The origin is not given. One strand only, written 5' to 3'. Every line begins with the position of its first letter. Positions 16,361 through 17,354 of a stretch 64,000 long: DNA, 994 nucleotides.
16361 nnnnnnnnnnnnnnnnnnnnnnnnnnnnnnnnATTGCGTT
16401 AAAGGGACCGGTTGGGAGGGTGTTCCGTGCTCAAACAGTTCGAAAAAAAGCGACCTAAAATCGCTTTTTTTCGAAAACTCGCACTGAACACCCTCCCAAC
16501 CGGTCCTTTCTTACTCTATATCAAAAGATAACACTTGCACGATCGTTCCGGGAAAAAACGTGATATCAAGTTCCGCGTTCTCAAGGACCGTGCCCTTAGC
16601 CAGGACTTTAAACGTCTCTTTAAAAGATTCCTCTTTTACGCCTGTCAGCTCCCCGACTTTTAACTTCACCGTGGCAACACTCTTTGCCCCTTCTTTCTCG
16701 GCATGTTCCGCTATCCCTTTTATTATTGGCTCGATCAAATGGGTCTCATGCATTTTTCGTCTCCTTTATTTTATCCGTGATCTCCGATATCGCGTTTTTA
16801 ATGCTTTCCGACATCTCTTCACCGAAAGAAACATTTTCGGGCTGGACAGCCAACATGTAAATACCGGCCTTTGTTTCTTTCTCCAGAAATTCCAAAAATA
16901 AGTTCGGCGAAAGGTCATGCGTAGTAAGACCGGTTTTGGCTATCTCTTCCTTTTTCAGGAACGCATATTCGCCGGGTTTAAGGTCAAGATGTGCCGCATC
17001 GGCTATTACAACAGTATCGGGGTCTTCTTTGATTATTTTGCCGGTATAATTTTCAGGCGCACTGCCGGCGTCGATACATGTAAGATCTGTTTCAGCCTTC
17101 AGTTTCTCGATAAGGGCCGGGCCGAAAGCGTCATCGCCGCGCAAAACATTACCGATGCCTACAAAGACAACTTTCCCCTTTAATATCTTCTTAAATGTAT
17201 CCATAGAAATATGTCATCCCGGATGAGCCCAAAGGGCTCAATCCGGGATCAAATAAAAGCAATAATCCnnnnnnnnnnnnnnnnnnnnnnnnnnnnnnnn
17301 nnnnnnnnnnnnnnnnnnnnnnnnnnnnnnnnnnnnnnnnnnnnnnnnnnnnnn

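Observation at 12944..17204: Minimalist hyp maturation set: HypF reduced to its Kae1-like domain, HypA without zinc finger, no hypB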

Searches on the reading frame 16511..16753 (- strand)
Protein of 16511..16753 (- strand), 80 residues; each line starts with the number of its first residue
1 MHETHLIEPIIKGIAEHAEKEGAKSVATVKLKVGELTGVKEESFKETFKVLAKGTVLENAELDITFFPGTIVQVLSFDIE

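Call 3: search_protein_families(library=pfam, proteins=[window:16511-16753:-], max_evalue=0.1)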
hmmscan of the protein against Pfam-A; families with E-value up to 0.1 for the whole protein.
window:16511-16753:- (80 aa): 1 family
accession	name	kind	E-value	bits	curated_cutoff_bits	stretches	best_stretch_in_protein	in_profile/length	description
PF01155.25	HypA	-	7.9e-17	61.7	28.9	1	1-70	1-70/112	Hydrogenase/urease nickel incorporation, metallochaperone, hypA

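Call 4: search_protein_families(library=ncbifam, proteins=[window:16511-16753:-], max_evalue=0.1)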
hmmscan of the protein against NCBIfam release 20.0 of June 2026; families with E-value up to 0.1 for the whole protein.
window:16511-16753:- (80 aa): 7 families
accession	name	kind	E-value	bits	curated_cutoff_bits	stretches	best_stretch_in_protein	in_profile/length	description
TIGR00100.1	hypA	equivalog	6.3e-17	61.7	88.1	1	1-69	1-69/116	hydrogenase maturation nickel metallochaperone HypA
NF001976.0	PRK00762.1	equivalog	1.1e-11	44.6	146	1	1-71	1-71/124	hydrogenase maturation nickel metallochaperone HypA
NF003008.0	PRK03824.1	equivalog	4.6e-10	39.6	125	1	1-67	1-67/135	hydrogenase nickel incorporation protein HypA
NF009046.0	PRK12380.1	subfamily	4.8e-09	36.6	113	1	1-69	1-69/113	hydrogenase/urease nickel incorporation protein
NF002979.0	PRK03681.1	subfamily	3.6e-07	30.4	121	1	1-64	1-64/116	hydrogenase/urease nickel incorporation protein HypA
NF001839.0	PRK00564.1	equivalog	1.4e-06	28.5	112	1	1-65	1-66/117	hydrogenase/urease nickel incorporation protein HypA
NF045767.1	RuberyRbr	equivalog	0.078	13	200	1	10-61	104-155/194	rubrerythrin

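Call 29: find_homologous_proteins(query=window:16511-16753:-, max_evalue=0.001)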
Query window:16511-16753:- (80 aa): 491 proteins with E <= 0.001 among 491 candidates; the best 120 are listed.
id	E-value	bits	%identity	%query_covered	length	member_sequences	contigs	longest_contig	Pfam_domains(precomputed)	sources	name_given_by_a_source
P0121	2.1e-42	160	100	100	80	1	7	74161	PF01155.26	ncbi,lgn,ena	ncbi:MAG: hydrogenase maturation nickel metallochaperone HypA [Candidatus Omnitrophota bacterium]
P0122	4.4e-40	153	93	100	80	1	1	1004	PF01155.26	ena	-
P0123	5.1e-39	149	91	100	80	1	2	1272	PF01155.26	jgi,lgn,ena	-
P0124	1.6e-36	141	85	100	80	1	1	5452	PF01155.26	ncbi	ncbi:MAG: hydrogenase maturation nickel metallochaperone HypA [Candidatus Omnitrophota bacterium]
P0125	1.1e-35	139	85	100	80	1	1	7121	PF01155.26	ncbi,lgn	ncbi:MAG: hydrogenase maturation nickel metallochaperone HypA [Candidatus Omnitrophota bacterium]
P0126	1.5e-35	138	83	100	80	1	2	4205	PF01155.26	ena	-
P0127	1.8e-35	138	83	100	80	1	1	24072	PF01155.26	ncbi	ncbi:hydrogenase maturation nickel metallochaperone HypA [Candidatus Omnitrophota bacterium]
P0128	4.6e-35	137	83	100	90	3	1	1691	PF01155.26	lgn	-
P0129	4.6e-35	137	84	100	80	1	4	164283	PF01155.26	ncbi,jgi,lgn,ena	-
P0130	9.6e-35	136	80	100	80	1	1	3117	PF01155.26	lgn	-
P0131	1.1e-34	135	79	100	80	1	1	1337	PF01155.26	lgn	-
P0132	1.2e-34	135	80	100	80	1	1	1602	PF01155.26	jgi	jgi:hydrogenase nickel incorporation protein HypA/HybF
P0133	1.6e-34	135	78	100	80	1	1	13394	PF01155.26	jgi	-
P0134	1.6e-34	135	80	100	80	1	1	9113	PF01155.26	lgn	-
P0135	2.1e-34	135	80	100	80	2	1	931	PF01155.26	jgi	jgi:hydrogenase nickel incorporation protein HypA/HybF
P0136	2.6e-34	134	78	100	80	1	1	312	PF01155.26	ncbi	-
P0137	3.0e-34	134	79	100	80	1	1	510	PF01155.26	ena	-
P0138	3.8e-34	134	80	100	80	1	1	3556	PF01155.26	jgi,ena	jgi:hydrogenase nickel incorporation protein HypA/HybF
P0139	4.0e-34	134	78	100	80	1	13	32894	PF01155.26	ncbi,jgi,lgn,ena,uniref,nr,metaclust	ncbi:MAG: hypothetical protein A3G33_01085 [Omnitrophica bacterium RIFCSPLOWO2_12_FULL_44_17]|uniref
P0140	4.5e-34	133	80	100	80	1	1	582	PF01155.26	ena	-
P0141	4.6e-34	133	78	100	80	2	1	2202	PF01155.26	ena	-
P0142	4.8e-34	133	79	100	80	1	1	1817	PF01155.26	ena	-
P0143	5.3e-34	133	80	100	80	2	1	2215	PF01155.26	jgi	jgi:hydrogenase nickel incorporation protein HypA/HybF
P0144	5.5e-34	133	81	100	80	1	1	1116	PF01155.26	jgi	jgi:hydrogenase nickel incorporation protein HypA/HybF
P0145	7.9e-34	133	81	100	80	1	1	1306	PF01155.26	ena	-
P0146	8.1e-34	133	76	100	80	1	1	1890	PF01155.26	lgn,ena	-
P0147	1.1e-33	132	76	100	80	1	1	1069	PF01155.26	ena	-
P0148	1.2e-33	132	80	100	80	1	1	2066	PF01155.26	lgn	-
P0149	1.2e-33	132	79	100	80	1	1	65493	PF01155.26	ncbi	ncbi:MAG: hydrogenase maturation nickel metallochaperone HypA [Candidatus Omnitrophota bacterium]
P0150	1.2e-33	132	78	100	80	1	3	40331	PF01155.26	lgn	-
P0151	1.3e-33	132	78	100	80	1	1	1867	PF01155.26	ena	-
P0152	1.4e-33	132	78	100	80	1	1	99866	PF01155.26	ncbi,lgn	-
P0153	1.4e-33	132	79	100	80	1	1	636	PF01155.26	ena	-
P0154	1.4e-33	132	79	100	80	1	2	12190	PF01155.26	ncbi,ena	-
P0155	1.5e-33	132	78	100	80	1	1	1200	PF01155.26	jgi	jgi:hydrogenase nickel incorporation protein HypA/HybF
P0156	1.6e-33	132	79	100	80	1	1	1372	PF01155.26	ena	-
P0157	1.9e-33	132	79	100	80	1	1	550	PF01155.26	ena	-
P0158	1.9e-33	132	79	100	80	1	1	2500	PF01155.26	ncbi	-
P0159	2.1e-33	131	79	100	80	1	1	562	PF01155.26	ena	-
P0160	2.1e-33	131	79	100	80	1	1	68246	PF01155.26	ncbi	ncbi:MAG: hydrogenase maturation nickel metallochaperone HypA [Candidatus Omnitrophota bacterium]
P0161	2.5e-33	131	79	100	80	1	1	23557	PF01155.26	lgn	-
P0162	2.5e-33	131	81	100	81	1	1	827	PF01155.26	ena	-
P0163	2.6e-33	131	78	100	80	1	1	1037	PF01155.26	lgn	-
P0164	2.6e-33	131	76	100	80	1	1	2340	PF01155.26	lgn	-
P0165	2.6e-33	131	78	100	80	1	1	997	PF01155.26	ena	-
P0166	2.7e-33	131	79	100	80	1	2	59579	PF01155.26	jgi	-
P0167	2.9e-33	131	76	100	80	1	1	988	PF01155.26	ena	-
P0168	3.1e-33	131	76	100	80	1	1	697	PF01155.26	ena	-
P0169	3.3e-33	131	75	100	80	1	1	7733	PF01155.26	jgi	-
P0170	3.4e-33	131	78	100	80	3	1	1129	PF01155.26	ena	-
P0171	3.9e-33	131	78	100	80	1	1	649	PF01155.26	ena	-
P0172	4.1e-33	130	75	100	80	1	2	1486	PF01155.26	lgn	-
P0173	4.3e-33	130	79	100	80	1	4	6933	PF01155.26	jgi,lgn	jgi:hydrogenase nickel insertion protein HypA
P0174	4.5e-33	130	77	99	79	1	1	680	PF01155.26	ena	-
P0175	4.6e-33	130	76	100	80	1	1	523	PF01155.26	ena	-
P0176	4.6e-33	130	76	100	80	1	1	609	PF01155.26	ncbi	-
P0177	4.9e-33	130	80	100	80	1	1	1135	PF01155.26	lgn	-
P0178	5.3e-33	130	74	100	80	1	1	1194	PF01155.26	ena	-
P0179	5.4e-33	130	79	100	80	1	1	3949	PF01155.26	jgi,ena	-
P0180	5.4e-33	130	79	100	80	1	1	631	PF01155.26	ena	-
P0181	5.6e-33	130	76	100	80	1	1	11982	PF01155.26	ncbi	-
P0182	6.3e-33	130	78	100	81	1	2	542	PF01155.26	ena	-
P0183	6.8e-33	130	74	100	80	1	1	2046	PF01155.26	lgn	-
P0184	6.9e-33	130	73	100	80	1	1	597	PF01155.26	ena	-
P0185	7.0e-33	130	76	100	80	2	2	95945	PF01155.26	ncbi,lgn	-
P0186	7.0e-33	130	78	100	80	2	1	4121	PF01155.26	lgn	-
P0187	7.9e-33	130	76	100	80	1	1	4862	PF01155.26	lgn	-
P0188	8.0e-33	130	78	100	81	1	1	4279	PF01155.26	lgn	-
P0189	8.3e-33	129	74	100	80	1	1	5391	PF01155.26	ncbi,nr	ncbi:MAG: hydrogenase maturation nickel metallochaperone HypA [Candidatus Omnitrophica bacterium]|nr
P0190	8.5e-33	129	78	100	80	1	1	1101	PF01155.26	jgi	-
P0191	9.0e-33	129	76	100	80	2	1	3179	PF01155.26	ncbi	-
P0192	1.1e-32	129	78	100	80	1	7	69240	PF01155.26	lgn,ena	-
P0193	1.1e-32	129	76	100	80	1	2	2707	PF01155.26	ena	-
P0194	1.1e-32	129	74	100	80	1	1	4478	PF01155.26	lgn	-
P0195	1.2e-32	129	78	100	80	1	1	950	PF01155.26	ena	-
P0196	1.3e-32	129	75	100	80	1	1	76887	PF01155.26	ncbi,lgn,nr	ncbi:MAG: hydrogenase maturation nickel metallochaperone HypA [Elusimicrobia bacterium]|nr:hydrogena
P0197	1.4e-32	129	75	100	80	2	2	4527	PF01155.26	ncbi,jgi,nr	ncbi:MAG: hydrogenase maturation nickel metallochaperone HypA [Candidatus Omnitrophica bacterium]|nr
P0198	1.5e-32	129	76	100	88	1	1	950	PF01155.26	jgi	jgi:hydrogenase nickel incorporation protein HypA/HybF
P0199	1.5e-32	129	80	100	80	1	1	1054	PF01155.26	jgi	jgi:hydrogenase nickel incorporation protein HypA/HybF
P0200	1.6e-32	129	75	100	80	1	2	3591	PF01155.26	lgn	-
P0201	1.6e-32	129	76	100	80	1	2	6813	PF01155.26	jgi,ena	-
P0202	1.6e-32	129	78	100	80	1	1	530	PF01155.26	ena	-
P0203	1.7e-32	128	74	100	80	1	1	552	PF01155.26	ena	-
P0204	1.9e-32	128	75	100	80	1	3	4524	PF01155.26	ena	-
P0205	1.9e-32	128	81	100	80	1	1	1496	PF01155.26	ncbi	-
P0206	2.0e-32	128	74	100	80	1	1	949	PF01155.26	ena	-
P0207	2.0e-32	128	75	100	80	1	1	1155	PF01155.26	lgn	-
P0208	2.0e-32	128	80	100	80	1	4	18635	PF01155.26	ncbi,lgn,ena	ncbi:MAG: hydrogenase/urease maturation nickel metallochaperone HypA [Candidatus Omnitrophota bacter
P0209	2.0e-32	128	75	100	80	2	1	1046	PF01155.26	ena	-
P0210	2.1e-32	128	75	100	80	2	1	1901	PF01155.26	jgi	jgi:hydrogenase nickel incorporation protein HypA/HybF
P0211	2.3e-32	128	76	100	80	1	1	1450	PF01155.26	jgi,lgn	jgi:hydrogenase nickel incorporation protein HypA/HybF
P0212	2.3e-32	128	75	100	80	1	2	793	PF01155.26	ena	-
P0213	2.3e-32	128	74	100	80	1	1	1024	PF01155.26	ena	-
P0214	2.4e-32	128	75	100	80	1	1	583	PF01155.26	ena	-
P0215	2.5e-32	128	75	100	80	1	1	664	PF01155.26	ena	-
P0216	2.7e-32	128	76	100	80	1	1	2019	PF01155.26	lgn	-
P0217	2.7e-32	128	80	100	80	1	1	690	PF01155.26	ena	-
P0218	3.3e-32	128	76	100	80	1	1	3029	PF01155.26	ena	-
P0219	3.3e-32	128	75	100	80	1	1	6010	PF01155.26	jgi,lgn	-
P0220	3.4e-32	128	75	100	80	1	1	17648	PF01155.26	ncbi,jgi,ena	-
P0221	3.4e-32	128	76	100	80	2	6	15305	PF01155.26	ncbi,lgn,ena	-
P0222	3.6e-32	127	74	100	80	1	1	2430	PF01155.26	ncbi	-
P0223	3.7e-32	127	74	100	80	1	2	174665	PF01155.26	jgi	jgi:hydrogenase nickel incorporation protein HypA/HybF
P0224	3.7e-32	127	74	100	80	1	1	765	PF01155.26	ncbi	-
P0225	4.0e-32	127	74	100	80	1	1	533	PF01155.26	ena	-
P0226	4.2e-32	127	75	100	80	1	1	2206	PF01155.26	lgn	-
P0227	4.2e-32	127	74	100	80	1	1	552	PF01155.26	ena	-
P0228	4.3e-32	127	74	100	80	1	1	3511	PF01155.26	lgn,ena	-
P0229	4.5e-32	127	75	100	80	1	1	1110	PF01155.26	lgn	-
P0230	4.8e-32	127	75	100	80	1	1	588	PF01155.26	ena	-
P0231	4.9e-32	127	76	100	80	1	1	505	PF01155.26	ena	-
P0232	5.1e-32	127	75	100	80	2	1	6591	PF01155.26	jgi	jgi:hydrogenase nickel incorporation protein HypA/HybF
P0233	5.4e-32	127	79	100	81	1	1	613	PF01155.26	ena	-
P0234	5.5e-32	127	73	100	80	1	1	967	PF01155.26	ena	-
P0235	5.5e-32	127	73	100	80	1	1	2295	PF01155.26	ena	-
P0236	5.6e-32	127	75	100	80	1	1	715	PF01155.26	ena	-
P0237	5.7e-32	127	78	100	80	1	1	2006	PF01155.26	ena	-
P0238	6.2e-32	127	76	100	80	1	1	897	PF01155.26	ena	-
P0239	6.3e-32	127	75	100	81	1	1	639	PF01155.26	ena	-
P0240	7.7e-32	126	74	100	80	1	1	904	PF01155.26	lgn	-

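Call 40: search_solved_structures(query=window:16511-16753:-, show_alignments=3, max_evalue=1)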
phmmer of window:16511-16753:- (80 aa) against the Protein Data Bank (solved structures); distinct sequences matched with E-value up to 1: 6.
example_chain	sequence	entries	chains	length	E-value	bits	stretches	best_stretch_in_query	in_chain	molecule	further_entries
3a43_A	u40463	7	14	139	3.5e-07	34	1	1-64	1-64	Hydrogenase nickel incorporation protein hypA | Probable hydrogenase nickel incorporation protein HypA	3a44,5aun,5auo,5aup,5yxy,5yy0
6g81_A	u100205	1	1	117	0.12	16.4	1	1-64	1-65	Hydrogenase maturation factor HypA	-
2kdx_A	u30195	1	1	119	0.13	16.4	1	1-64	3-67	Hydrogenase/urease nickel incorporation protein hypA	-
4v4v_AH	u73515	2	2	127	0.16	16.1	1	18-72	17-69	30S ribosomal subunit protein S8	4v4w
10fz_H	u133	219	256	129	0.16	16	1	18-72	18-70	Small ribosomal subunit protein uS8 | 30S ribosomal protein S8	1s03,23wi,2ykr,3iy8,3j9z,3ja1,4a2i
11bq_H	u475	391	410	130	0.16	16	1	18-72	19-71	Small ribosomal subunit protein uS8 | 30S ribosomal protein S8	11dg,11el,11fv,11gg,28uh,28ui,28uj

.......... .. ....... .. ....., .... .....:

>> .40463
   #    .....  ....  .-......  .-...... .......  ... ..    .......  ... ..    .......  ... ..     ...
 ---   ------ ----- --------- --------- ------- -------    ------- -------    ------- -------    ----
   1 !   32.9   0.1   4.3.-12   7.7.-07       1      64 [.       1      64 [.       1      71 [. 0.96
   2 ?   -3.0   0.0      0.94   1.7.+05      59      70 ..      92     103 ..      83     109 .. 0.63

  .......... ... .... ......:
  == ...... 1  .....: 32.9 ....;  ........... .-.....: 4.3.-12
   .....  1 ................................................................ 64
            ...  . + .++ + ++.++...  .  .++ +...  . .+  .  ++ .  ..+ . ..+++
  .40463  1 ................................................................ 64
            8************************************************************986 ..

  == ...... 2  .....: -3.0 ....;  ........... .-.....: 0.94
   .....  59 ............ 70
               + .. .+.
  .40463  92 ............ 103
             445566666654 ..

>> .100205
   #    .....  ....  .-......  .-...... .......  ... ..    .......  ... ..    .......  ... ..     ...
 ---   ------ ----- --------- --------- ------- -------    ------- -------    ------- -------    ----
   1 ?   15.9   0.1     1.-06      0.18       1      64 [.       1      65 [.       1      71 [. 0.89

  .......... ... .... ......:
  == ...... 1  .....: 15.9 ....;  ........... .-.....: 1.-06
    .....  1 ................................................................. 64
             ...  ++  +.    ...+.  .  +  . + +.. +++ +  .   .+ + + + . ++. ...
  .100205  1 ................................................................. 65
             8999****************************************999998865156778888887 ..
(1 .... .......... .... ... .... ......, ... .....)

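Call 61: predict_structure(alignment_id=A2)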
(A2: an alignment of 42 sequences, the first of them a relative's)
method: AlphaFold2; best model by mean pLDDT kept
length: 80 residues; sequences in the alignment: 42
mean_pLDDT: 93.6   pTM: 0.79
mean pLDDT of the five models: 93.6, 91.8, 91.0, 89.7, 88.8
residues with pLDDT >= 90: 71; 70-90: 7; 50-70: 2; < 50: 0
segments of 3 or more residues with pLDDT < 50: none
pLDDT, mean of each block of 10 residues (from residue 1): 84 96 96 93 94 96 96 95
secondary structure, 60 per line:
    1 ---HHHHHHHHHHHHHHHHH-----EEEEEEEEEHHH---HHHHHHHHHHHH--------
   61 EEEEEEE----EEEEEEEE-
elements in order: H4-20 E26-34 H41-52 E61-67 E72-79

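Call 67: fold_search(model_id=the predicted structure, library=pdb)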
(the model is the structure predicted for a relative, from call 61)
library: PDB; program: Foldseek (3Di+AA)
matches with E <= 10: 558; with E <= 0.001: 11
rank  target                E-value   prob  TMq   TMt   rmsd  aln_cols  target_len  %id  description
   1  3a43_B                4.6e-06  1.00  0.90  0.62   1.8       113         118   25  Crystal structure of HypA (released 2009-10-06)
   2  5aun_A                1.0e-05  1.00  0.74  0.45   1.5        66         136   35  Crystal structure of the HypAB-Ni complex (released 2015-06-24)
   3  5aup_H                1.6e-05  1.00  0.74  0.46   1.5        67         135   34  Crystal structure of the HypAB complex (released 2015-06-24)
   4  5yxy_F                2.0e-05  1.00  0.86  0.59   2.0       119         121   22  Crystal structure of the HyhL-HypA complex (form I) (released 2018-06-20)
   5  5yy0_B                2.4e-05  1.00  0.73  0.48   1.3        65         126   32  Crystal structure of the HyhL-HypA complex (form II) (released 2018-06-20)
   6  5yxy_E                3.9e-05  1.00  0.85  0.58   2.0       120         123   22  Crystal structure of the HyhL-HypA complex (form I) (released 2018-06-20)
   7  5yxy_D                3.9e-05  1.00  0.86  0.57   2.0       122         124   21  Crystal structure of the HyhL-HypA complex (form I) (released 2018-06-20)
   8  6g81_MODEL_1_A        5.9e-05  1.00  0.82  0.58   2.6       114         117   19  Solution structure of the Ni metallochaperone HypA from Helicobacter pylori (released 2018-10-10)
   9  3a43_A                6.3e-05  1.00  0.74  0.45   1.7        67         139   34  Crystal structure of HypA (released 2009-10-06)
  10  3a44_B                8.8e-05  1.00  0.75  0.47   1.4        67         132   34  Crystal structure of HypA in the dimeric form (released 2009-10-06)
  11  2kdx_MODEL_1_A        2.0e-04  1.00  0.83  0.58   2.7       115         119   20  Solution structure of HypA protein (released 2009-10-20)
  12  3a44_C                1.0e-03  1.00  0.73  0.50   1.4        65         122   32  Crystal structure of HypA in the dimeric form (released 2009-10-06)
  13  3a44_A                1.8e-03  1.00  0.74  0.45   6.1        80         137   28  Crystal structure of HypA in the dimeric form (released 2009-10-06)
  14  3a44_D                2.9e-03  1.00  0.70  0.46   1.8        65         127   31  Crystal structure of HypA in the dimeric form (released 2009-10-06)
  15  6zm5_k                2.4e-01  0.20  0.30  0.26   7.0        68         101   15  Human mitochondrial ribosome in complex with OXA1L, mRNA, A/A tRNA, P/P tRNA and nascent polypeptide (released 2021-01-13)
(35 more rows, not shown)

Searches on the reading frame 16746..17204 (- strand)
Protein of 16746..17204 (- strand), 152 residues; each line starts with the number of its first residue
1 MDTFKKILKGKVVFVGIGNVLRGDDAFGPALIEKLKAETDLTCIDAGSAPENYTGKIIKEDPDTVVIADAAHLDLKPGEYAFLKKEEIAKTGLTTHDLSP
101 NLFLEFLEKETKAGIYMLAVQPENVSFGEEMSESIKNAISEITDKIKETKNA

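Call 3: search_protein_families(library=pfam, proteins=[window:16746-17204:-], max_evalue=0.1)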
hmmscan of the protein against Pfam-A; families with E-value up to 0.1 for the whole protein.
window:16746-17204:- (152 aa): 1 family
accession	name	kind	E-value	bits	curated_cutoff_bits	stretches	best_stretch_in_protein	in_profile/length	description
PF01750.23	HycI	-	2e-16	60.5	23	1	31-146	3-127/130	Hydrogenase maturation protease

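Call 4: search_protein_families(library=ncbifam, proteins=[window:16746-17204:-], max_evalue=0.1)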
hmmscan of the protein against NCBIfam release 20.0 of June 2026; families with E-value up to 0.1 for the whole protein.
window:16746-17204:- (152 aa): 8 families
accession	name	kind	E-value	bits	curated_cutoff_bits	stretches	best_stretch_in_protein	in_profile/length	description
TIGR00072.1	hydrog_prot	superfamily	8.3e-32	110.2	47.45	1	15-148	3-143/145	hydrogenase maturation protease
TIGR00142.1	hycI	equivalog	1.3e-31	109.3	119.1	1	13-149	2-141/146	hydrogenase maturation peptidase HycI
TIGR00130.1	frhD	equivalog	2.2e-16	60.3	134.95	1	9-146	2-147/153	coenzyme F420-reducing hydrogenase, FrhD protein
TIGR00140.1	hupD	subfamily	2e-10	40.8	151.8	1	12-147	1-144/151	HyaD/HybD family hydrogenase maturation endopeptidase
NF007777.0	PRK10466.1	equivalog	3.2e-07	30.2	190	1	12-147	3-146/164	HyaD/HybD family hydrogenase maturation endopeptidase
NF045519.1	NiFeSe_H2_mat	exception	1.3e-06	28.3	190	1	11-148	2-145/152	NiFeSe hydrogenase maturation protease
NF007616.0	PRK10264.1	equivalog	0.00069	19.3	261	1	10-89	4-85/195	hydrogenase 1 maturation protease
TIGR01441.2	GPR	equivalog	0.027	13.5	120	1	9-41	92-124/306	GPR endopeptidase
